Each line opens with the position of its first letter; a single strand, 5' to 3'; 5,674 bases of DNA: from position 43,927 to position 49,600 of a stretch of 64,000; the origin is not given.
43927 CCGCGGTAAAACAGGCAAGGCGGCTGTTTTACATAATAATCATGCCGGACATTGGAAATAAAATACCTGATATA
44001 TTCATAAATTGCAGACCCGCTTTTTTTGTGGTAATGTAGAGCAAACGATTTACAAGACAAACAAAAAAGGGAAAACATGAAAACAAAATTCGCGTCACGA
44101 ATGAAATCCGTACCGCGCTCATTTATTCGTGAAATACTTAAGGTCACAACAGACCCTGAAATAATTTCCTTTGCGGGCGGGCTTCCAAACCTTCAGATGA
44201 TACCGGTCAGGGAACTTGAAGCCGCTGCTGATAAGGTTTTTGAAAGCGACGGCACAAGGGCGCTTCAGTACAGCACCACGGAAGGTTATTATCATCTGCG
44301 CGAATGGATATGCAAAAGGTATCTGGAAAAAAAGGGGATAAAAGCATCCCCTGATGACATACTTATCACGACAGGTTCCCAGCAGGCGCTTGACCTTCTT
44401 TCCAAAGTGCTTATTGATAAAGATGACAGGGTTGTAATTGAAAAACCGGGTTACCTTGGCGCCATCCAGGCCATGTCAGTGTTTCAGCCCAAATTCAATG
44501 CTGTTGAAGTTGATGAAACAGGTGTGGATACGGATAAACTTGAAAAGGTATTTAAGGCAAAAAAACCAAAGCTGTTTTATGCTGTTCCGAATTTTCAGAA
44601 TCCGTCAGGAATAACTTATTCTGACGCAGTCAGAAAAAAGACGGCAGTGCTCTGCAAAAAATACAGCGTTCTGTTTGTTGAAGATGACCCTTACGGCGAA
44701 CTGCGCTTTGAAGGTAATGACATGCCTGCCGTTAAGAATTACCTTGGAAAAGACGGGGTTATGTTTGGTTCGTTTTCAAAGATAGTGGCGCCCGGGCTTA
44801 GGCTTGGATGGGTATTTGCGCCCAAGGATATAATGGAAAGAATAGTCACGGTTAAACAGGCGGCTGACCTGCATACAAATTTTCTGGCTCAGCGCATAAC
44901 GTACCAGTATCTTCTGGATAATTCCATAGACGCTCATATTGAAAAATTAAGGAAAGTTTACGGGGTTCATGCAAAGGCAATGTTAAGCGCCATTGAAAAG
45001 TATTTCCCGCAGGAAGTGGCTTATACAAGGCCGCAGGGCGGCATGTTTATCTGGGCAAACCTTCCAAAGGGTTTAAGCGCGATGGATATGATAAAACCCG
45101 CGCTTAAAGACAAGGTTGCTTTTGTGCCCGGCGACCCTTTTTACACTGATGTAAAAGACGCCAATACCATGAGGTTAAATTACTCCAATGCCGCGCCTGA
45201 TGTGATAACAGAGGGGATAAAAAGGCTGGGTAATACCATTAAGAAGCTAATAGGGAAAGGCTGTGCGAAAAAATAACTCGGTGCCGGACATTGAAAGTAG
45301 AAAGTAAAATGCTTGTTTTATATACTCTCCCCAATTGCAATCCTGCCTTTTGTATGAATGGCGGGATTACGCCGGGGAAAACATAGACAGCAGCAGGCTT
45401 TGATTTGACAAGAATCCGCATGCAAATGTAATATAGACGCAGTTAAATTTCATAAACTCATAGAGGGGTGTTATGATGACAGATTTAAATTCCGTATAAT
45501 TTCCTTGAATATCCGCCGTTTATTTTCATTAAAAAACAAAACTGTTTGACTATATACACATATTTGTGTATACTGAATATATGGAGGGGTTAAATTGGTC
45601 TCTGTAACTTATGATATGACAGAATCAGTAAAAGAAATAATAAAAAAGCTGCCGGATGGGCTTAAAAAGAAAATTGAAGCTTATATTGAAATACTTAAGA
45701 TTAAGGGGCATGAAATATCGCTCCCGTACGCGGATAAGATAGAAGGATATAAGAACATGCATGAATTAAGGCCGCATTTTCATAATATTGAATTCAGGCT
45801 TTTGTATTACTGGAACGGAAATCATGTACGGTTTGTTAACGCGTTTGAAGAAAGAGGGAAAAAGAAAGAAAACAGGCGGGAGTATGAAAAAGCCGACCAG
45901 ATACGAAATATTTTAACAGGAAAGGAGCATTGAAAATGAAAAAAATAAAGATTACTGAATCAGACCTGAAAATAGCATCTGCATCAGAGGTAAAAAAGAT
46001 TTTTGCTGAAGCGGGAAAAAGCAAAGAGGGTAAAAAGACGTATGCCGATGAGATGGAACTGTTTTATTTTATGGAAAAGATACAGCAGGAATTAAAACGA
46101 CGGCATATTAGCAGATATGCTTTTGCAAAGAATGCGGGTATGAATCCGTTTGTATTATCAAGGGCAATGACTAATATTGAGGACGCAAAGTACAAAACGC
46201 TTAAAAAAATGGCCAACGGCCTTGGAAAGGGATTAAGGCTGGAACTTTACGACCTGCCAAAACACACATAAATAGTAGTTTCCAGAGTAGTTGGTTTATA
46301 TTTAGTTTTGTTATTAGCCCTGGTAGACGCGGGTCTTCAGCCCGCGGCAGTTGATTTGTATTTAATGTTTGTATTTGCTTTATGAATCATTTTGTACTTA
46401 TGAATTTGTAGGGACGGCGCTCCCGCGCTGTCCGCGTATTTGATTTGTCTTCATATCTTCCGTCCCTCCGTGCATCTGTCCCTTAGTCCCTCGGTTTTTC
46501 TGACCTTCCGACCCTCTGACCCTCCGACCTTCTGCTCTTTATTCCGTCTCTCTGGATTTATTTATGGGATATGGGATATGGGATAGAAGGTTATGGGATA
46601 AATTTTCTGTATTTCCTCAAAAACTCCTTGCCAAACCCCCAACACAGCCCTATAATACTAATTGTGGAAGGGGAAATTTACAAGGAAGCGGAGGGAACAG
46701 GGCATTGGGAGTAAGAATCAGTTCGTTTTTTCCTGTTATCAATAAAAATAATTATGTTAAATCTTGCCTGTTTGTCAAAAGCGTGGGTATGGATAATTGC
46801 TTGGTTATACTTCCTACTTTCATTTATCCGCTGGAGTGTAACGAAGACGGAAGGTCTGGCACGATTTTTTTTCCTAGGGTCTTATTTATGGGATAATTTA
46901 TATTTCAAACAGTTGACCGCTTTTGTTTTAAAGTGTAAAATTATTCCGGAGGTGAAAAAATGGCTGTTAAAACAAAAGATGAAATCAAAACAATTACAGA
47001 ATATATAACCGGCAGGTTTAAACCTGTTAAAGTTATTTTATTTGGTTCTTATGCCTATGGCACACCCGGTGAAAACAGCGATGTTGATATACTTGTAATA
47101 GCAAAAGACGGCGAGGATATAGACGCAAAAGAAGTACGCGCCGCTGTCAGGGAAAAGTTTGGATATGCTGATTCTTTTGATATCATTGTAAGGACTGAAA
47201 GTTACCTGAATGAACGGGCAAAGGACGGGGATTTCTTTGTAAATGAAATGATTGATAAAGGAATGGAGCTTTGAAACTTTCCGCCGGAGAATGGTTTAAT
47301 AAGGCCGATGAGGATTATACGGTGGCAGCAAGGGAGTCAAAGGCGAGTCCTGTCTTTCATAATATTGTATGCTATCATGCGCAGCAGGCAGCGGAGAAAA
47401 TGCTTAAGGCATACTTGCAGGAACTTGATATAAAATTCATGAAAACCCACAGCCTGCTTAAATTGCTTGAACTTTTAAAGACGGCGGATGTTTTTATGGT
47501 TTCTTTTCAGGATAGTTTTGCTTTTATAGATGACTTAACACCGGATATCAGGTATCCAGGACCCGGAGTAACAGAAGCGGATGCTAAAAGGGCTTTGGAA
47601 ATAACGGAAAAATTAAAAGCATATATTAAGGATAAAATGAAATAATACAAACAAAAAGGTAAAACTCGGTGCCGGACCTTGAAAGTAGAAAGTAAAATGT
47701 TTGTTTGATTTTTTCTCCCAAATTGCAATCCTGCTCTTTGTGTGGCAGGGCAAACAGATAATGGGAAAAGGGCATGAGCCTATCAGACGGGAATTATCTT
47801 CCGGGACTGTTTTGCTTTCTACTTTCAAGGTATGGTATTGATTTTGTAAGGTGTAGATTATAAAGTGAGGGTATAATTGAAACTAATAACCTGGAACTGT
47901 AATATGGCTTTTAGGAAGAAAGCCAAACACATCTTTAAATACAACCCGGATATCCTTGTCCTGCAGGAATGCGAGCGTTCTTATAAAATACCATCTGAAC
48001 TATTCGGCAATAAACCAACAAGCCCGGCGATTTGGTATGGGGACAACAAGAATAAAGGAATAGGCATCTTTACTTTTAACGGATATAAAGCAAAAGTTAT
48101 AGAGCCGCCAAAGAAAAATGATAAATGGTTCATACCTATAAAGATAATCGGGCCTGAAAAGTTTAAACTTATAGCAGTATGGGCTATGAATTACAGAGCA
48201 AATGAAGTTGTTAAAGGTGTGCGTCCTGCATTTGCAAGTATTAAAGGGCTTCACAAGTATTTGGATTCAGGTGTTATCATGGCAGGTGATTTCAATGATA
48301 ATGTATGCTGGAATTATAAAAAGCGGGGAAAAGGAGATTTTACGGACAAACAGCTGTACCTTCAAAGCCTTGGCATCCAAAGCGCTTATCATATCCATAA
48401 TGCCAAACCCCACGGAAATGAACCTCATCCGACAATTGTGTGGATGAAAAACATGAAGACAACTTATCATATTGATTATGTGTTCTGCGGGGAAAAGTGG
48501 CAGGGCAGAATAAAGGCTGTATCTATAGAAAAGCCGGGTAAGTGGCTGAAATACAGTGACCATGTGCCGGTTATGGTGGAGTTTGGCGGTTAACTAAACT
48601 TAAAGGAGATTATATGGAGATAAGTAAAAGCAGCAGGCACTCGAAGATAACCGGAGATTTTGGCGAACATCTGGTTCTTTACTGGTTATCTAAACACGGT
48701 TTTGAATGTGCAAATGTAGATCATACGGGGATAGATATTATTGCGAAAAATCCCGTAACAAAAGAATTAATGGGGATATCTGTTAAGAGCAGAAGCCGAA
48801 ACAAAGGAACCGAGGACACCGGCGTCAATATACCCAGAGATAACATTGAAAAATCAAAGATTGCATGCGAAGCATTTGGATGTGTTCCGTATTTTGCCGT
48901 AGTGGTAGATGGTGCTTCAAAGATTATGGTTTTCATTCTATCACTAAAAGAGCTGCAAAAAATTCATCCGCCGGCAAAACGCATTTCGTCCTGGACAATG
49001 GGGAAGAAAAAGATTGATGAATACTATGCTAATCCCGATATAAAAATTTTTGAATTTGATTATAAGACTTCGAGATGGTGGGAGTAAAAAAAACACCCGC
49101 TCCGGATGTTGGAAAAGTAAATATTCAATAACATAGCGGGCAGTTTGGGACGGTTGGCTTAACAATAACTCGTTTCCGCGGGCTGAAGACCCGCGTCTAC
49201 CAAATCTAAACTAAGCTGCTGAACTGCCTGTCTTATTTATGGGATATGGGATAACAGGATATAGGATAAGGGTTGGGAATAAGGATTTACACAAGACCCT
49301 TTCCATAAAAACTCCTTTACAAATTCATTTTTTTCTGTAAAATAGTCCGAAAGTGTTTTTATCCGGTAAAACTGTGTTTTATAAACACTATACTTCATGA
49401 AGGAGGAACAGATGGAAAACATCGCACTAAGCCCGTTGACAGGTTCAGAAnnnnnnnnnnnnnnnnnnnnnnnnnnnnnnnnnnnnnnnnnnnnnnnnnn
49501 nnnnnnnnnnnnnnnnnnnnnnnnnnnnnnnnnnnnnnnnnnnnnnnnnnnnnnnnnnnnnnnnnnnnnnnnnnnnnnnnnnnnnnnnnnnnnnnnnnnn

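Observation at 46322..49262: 2.9-kb accessory segment bracketed by inverted 26-bp hairpin repeats and by 21-bp direct repeats. It carries MNT-HEPN plus an EEP nuclease and a PD-(D/E)xK-like gene, a candidate defence or addiction cassette.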

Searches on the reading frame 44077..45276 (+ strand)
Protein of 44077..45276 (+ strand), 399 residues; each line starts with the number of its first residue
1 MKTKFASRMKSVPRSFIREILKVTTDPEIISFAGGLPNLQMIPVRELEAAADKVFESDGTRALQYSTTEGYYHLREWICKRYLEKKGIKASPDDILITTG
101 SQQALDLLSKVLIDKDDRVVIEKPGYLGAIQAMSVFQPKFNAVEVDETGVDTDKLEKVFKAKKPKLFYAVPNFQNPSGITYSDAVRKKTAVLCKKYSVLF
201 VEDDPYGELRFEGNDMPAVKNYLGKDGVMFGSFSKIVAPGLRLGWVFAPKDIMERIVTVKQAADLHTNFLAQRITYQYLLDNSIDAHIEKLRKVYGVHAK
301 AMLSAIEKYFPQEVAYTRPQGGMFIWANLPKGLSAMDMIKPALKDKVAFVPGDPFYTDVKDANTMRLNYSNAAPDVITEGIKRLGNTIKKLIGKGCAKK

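Call 9: search_protein_families(library=pfam, proteins=[window:44077-45276:+], max_evalue=0.1)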
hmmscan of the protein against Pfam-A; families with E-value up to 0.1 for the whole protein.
window:44077-45276:+ (399 aa): 2 families
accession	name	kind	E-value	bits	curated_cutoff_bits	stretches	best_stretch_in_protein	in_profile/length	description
PF00155.27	Aminotran_1_2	-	3.3e-28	99.4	19.7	1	47-384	23-361/361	Aminotransferase class I and II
PF12897.13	Asp_aminotransf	-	7e-06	25.5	27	1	117-370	125-389/421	Aspartate amino-transferase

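Call 64: find_homologous_proteins(query=window:44077-45276:+, max_evalue=1e-50)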
Query window:44077-45276:+ (399 aa): 8000 proteins with E <= 1e-50 among 8000 candidates; the best 120 are listed.
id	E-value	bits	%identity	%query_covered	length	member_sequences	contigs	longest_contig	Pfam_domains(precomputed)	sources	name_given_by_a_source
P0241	9.8e-264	892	99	100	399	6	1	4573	PF00155.28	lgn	-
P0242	3.7e-193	660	72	99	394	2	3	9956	PF00155.28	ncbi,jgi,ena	-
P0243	9.2e-190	649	72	98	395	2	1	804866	PF00155.28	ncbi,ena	-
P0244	3.6e-187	640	72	98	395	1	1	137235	PF00155.28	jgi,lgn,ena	-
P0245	9.6e-159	546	59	98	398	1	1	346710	PF00155.28,PF12897.14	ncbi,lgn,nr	ncbi:MAG: PLP-dependent aminotransferase family protein [Firmicutes bacterium]|nr:PLP-dependent amin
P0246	4.9e-157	541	59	97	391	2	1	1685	PF00155.28,PF12897.14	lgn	-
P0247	4.8e-155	534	58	99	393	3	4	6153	PF00155.28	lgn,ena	-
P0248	1.0e-154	533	59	98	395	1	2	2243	PF00155.28,PF12897.14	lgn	-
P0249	1.4e-153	529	58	98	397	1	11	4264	PF00155.28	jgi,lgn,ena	-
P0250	1.4e-153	529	58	98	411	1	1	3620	PF00155.28,PF12897.14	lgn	-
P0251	1.6e-153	529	59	97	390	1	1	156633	PF00155.28,PF12897.14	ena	-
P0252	2.9e-153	528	58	99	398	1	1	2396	PF00155.28,PF12897.14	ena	-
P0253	1.7e-152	526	58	98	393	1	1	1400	PF00155.28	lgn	-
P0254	2.0e-152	526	59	96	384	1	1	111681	PF00155.28,PF12897.14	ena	-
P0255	4.9e-152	524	59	96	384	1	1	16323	PF00155.28,PF12897.14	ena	-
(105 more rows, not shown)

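Call 65: find_encoding_contigs(protein=P0241, flank=10000, max_places=6)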
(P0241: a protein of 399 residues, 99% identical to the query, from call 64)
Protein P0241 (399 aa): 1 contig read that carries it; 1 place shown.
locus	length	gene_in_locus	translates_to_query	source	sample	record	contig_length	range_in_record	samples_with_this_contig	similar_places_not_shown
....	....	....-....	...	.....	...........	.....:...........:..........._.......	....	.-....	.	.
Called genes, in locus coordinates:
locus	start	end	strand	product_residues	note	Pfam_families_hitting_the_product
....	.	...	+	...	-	?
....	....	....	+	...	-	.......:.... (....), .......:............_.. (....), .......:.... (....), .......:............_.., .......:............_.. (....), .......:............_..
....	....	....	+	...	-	-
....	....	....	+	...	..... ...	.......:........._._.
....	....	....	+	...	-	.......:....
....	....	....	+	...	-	-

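Call 66: find_encoding_contigs(protein=P0243, flank=10000, max_places=2)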
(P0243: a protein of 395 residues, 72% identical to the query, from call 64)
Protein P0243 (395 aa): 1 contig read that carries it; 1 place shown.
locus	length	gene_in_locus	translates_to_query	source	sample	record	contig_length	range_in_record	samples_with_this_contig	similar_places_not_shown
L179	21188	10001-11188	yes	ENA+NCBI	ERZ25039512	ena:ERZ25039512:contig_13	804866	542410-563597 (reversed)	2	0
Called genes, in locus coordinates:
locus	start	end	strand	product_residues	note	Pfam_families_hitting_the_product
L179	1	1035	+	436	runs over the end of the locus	PF05977:MFS_3, PF07690:MFS_1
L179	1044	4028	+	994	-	PF11028:TMEM260_N, PF13414:TPR_11, PF00515:TPR_1, PF13424:TPR_12, PF00515:TPR_1, PF13414:TPR_11, PF00515:TPR_1, PF13414:TPR_11, +25 more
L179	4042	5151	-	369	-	PF01458:SUFBD_core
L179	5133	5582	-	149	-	-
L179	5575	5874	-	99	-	PF00005:ABC_tran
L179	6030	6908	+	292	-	PF00106:adh_short (faint), PF01370:Epimerase, PF05368:NmrA, PF13460:NAD_binding_10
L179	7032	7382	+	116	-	-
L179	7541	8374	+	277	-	PF00753:Lactamase_B, PF19583:ODP (weak)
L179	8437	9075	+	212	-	PF14512:TM1586_NiRdase (faint), PF00881:Nitroreductase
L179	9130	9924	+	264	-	PF01223:Endonuclease_NS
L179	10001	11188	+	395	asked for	PF00155:Aminotran_1_2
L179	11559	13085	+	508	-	PF00501:AMP-binding, PF13193:AMP-binding_C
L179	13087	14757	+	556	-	PF00795:CN_hydrolase, PF02540:NAD_synthase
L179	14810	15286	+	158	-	PF04463:2-thiour_desulf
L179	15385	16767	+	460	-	PF25174:Beta-prop_THOC3 (weak), PF10282:Lactonase (faint), PF21783:YNCE (faint), PF23381:Beta-prop_IFT122_1st (faint), PF23414:Beta-prop_EML_2 (faint), PF13620:CarboxypepD_reg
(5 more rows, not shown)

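Call 67: find_encoding_contigs(protein=P0244, flank=10000, max_places=2)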
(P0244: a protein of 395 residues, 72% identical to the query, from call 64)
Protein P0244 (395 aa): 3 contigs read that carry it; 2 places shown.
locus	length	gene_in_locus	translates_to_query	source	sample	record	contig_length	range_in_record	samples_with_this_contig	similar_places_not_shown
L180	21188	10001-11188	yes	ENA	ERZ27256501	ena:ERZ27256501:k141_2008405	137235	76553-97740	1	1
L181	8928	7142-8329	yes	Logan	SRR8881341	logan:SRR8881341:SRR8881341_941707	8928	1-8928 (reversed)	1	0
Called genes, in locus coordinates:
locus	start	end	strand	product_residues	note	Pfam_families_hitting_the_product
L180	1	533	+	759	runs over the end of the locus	PF09586:YfhO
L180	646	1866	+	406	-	PF05977:MFS_3, PF07690:MFS_1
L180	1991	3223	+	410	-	-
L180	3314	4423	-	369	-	PF01458:SUFBD_core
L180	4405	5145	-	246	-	PF02463:SMC_N (faint), PF00005:ABC_tran, PF13304:AAA_21 (faint)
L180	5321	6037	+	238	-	PF05368:NmrA, PF01073:3Beta_HSD (weak), PF01370:Epimerase, PF13460:NAD_binding_10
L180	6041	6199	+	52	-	-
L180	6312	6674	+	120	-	-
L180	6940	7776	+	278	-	PF00753:Lactamase_B, PF19583:ODP (weak)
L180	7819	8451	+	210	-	PF14512:TM1586_NiRdase (faint), PF00881:Nitroreductase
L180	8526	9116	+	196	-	PF01596:Methyltransf_3, PF13578:Methyltransf_24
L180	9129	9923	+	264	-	PF01223:Endonuclease_NS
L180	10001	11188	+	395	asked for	PF00155:Aminotran_1_2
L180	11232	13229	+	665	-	PF13231:PMT_2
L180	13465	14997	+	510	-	PF00501:AMP-binding, PF13193:AMP-binding_C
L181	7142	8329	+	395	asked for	PF00155:Aminotran_1_2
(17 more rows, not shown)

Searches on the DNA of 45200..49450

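Call 35: search_rna_families(source=window, start=45200, end=49450, threshold=evalue, max_evalue=1)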
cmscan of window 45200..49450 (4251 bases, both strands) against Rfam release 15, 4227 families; matches with E-value up to 1: 1.
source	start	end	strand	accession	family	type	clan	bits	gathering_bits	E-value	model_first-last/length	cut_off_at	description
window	48894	48953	+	RF02108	DLEU2_4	Gene; lncRNA;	-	21.5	40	0.4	1-58/58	no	Deleted in lymphocytic leukemia 2 conserved region 4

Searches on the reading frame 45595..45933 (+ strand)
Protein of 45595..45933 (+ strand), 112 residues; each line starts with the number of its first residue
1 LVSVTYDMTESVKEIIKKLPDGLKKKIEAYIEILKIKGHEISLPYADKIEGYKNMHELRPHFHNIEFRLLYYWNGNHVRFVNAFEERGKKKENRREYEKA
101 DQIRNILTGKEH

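Call 9: search_protein_families(library=pfam, proteins=[window:45595-45933:+], max_evalue=0.1)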
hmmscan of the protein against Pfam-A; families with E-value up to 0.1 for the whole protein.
window:45595-45933:+ (112 aa): 2 families
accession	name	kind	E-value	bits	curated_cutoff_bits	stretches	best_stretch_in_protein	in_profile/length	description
PF05973.20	Gp49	-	1.1e-10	41.8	23.9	1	16-103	3-88/90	Phage derived protein Gp49-like (DUF891)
PF25149.1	DUF7825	-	0.063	13.3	27.4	1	18-65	208-254/256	Domain of unknown function (DUF7825)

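Call 10: search_protein_families(library=padloc, proteins=[window:45595-45933:+], max_evalue=0.1)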
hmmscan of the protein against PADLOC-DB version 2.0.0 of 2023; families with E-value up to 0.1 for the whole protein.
window:45595-45933:+ (112 aa): 0 families

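Call 11: search_protein_families(library=ncbifam, proteins=[window:45595-45933:+], max_evalue=0.1)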
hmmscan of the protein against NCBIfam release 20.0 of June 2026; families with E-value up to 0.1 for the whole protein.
window:45595-45933:+ (112 aa): 3 families
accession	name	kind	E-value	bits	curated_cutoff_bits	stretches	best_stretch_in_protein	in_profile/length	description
NF050009.1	TA_VapB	equivalog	0.0023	18.4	60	1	14-40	3-29/65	type II toxin-antitoxin system VapB family antitoxin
NF004369.0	PRK05738.3-5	equivalog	0.057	13.7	177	1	10-64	31-87/104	50S ribosomal protein L23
NF038253.1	GBS_IgA_bnd_BAC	equivalog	0.07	10.9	1700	1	10-82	340-412/1127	IgA Fc-binding protein BAC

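Call 77: search_protein_families(library=phrogs, proteins=[window:45595-45933:+], max_evalue=0.01)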
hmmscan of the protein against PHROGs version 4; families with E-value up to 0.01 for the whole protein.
window:45595-45933:+ (112 aa): 3 families
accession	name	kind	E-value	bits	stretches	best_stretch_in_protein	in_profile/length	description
phrog_2523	-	unknown function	2.7e-10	41.3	1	7-105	6-102/108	-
phrog_3445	-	moron, auxiliary metabolic gene and host takeover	0.00079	20.6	1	8-105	9-97/103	toxin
phrog_20606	-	unknown function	0.0074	17.2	0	48-73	29-54/55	-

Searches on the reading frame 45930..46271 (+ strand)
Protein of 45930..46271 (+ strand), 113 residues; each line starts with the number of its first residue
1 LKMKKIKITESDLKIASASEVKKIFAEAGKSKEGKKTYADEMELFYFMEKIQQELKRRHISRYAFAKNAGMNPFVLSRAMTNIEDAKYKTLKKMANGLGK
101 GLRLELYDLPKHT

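Call 9: search_protein_families(library=pfam, proteins=[window:45930-46271:+], max_evalue=0.1)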
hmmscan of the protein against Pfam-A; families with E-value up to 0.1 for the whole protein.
window:45930-46271:+ (113 aa): 3 families
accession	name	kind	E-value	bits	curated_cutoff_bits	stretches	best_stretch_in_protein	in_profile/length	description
PF01381.28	HTH_3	-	0.0065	16.9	23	1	51-102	1-52/55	Helix-turn-helix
PF21694.2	DNA_pol3_delta_C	-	0.017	15.5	27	1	53-98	51-96/121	DNA polymerase III delta subunit, C-terminal domain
PF02376.21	CUT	-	0.02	15.3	24.4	1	47-69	10-32/79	CUT domain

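Call 10: search_protein_families(library=padloc, proteins=[window:45930-46271:+], max_evalue=0.1)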
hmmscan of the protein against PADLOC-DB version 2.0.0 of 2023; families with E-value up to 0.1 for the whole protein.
window:45930-46271:+ (113 aa): 2 families
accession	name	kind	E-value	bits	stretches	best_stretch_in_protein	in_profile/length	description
PDLC04758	PDC-M64B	-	0.0005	18.5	1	48-100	32-84/123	-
PDLC03946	RmrA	-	0.0042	13.9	1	50-99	6-55/357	-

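Call 11: search_protein_families(library=ncbifam, proteins=[window:45930-46271:+], max_evalue=0.1)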
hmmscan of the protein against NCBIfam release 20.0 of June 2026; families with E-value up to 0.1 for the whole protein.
window:45930-46271:+ (113 aa): 2 families
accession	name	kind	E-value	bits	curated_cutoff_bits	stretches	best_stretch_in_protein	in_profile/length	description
NF005947.1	PRK08008.1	equivalog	0.01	14.5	651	1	18-58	388-428/518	crotonobetaine/carnitine-CoA ligase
TIGR04111.1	BcepMu_gp16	hypoth_equivalog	0.034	14.1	34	0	49-82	3-36/55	phage-associated protein, BcepMu gp16 family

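Call 77: search_protein_families(library=phrogs, proteins=[window:45930-46271:+], max_evalue=0.01)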
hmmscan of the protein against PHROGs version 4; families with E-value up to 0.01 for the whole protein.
window:45930-46271:+ (113 aa): 2 families
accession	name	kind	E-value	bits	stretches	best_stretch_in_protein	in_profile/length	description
phrog_1373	-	transcription regulation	4.8e-05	24.4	1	13-107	32-124/166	transcriptional regulator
phrog_925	-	DNA, RNA and nucleotide metabolism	0.0015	19.3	1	47-94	5-52/67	HTH DNA binding protein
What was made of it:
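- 45930..46271 (+): HTH antitoxin-like gene (module 1), 4-nt overlap with the toxin gene. HTH_3 weak hit, E 0.0065 (call 9); phrog_1373 transcriptional regulator, E 4.8e-5 (call 77)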
